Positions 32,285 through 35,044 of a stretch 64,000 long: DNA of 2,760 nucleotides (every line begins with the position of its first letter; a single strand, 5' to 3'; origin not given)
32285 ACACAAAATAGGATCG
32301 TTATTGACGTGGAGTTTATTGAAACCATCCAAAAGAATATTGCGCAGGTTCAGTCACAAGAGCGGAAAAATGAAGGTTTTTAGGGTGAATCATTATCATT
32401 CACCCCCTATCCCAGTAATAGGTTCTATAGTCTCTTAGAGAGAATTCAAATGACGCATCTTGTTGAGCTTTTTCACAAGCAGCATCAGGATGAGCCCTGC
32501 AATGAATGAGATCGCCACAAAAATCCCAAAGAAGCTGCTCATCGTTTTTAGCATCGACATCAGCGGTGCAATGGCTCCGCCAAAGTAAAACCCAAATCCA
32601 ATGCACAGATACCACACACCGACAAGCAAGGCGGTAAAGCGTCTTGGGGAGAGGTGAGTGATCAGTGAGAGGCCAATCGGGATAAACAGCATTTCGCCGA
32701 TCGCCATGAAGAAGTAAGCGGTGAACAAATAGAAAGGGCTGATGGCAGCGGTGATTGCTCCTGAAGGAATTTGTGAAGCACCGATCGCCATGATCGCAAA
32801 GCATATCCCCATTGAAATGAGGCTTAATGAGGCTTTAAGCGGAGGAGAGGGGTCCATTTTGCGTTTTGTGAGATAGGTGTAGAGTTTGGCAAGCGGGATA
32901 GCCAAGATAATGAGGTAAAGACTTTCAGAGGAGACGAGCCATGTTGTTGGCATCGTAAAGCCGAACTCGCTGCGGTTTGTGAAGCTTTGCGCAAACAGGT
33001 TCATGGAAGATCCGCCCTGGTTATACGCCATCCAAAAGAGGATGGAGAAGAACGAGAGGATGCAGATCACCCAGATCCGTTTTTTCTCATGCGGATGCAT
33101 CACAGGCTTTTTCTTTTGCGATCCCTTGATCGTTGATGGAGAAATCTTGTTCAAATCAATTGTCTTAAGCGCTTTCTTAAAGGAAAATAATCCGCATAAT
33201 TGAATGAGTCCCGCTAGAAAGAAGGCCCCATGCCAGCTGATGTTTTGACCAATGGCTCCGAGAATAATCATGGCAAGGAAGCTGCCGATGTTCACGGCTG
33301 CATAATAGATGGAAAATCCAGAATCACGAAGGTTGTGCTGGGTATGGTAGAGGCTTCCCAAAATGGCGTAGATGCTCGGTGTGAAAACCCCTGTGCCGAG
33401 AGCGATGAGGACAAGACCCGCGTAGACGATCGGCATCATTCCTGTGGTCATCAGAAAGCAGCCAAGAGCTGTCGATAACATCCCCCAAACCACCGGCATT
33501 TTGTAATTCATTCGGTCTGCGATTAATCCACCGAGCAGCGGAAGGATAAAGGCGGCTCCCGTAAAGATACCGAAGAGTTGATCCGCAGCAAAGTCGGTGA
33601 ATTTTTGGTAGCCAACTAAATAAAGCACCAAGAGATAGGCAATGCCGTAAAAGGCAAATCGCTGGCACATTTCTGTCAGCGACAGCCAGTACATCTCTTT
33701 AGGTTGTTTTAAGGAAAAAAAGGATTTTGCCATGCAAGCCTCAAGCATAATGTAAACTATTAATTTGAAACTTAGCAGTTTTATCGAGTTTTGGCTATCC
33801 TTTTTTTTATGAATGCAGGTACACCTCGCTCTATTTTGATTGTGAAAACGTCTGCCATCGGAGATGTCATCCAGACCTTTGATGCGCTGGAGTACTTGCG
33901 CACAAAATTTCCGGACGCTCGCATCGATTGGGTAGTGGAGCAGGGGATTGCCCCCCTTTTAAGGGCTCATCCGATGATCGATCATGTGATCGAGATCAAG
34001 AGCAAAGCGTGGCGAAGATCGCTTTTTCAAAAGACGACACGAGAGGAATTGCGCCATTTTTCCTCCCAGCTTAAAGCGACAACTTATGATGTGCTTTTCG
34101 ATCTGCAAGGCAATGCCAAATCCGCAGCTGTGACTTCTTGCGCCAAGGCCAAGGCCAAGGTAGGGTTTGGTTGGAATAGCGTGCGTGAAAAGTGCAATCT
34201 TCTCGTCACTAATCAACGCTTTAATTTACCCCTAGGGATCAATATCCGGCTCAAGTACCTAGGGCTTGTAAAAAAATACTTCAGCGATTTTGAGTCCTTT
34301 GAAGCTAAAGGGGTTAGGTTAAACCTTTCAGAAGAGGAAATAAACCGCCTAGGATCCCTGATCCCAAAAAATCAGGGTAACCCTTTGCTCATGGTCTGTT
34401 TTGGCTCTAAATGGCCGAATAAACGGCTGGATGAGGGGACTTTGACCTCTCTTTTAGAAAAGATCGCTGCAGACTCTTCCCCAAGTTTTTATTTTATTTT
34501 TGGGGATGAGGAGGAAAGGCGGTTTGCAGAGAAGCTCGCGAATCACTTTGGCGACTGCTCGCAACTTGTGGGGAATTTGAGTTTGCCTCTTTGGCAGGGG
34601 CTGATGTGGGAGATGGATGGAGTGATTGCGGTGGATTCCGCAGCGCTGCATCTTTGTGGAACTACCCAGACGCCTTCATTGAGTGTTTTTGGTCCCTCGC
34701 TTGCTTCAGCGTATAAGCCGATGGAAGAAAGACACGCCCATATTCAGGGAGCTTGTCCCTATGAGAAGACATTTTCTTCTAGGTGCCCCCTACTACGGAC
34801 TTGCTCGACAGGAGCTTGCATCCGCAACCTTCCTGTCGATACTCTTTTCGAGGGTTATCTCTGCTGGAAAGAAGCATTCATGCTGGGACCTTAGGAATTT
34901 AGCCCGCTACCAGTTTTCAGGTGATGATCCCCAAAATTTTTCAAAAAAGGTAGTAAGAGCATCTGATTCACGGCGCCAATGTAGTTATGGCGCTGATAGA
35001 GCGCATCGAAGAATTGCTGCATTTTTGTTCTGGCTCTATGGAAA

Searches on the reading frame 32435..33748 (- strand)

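Call 64: search_protein_families(library=pfam, proteins=[window:32435-33748:-], max_evalue=10)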
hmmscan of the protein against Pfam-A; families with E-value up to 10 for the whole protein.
window:32435-33748:- (437 aa): 2 families
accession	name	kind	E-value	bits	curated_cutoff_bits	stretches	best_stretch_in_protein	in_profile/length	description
PF00854.27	PTR2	-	6.9e-41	140.9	27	2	214-400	190-382/392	POT family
PF07690.21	MFS_1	-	1.2e-29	103.8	33.4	2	23-325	2-292/347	Major Facilitator Superfamily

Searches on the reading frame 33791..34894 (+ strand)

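Call 64: search_protein_families(library=pfam, proteins=[window:33791-34894:+], max_evalue=10)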
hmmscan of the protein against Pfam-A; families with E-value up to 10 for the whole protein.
window:33791-34894:+ (367 aa): 3 families
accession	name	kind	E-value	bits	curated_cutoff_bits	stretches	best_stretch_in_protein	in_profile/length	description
PF01075.23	Glyco_transf_9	-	3.1e-26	92.6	22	1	89-334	3-243/247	Glycosyltransferase family 9 (heptosyltransferase)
PF01763.21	Herpes_UL6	-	0.12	11.3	27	1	44-111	122-186/562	Herpesvirus UL6 like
PF21857.2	DUF6913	-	0.2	11.9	27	1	96-139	101-144/166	Family of unknown function (DUF6913)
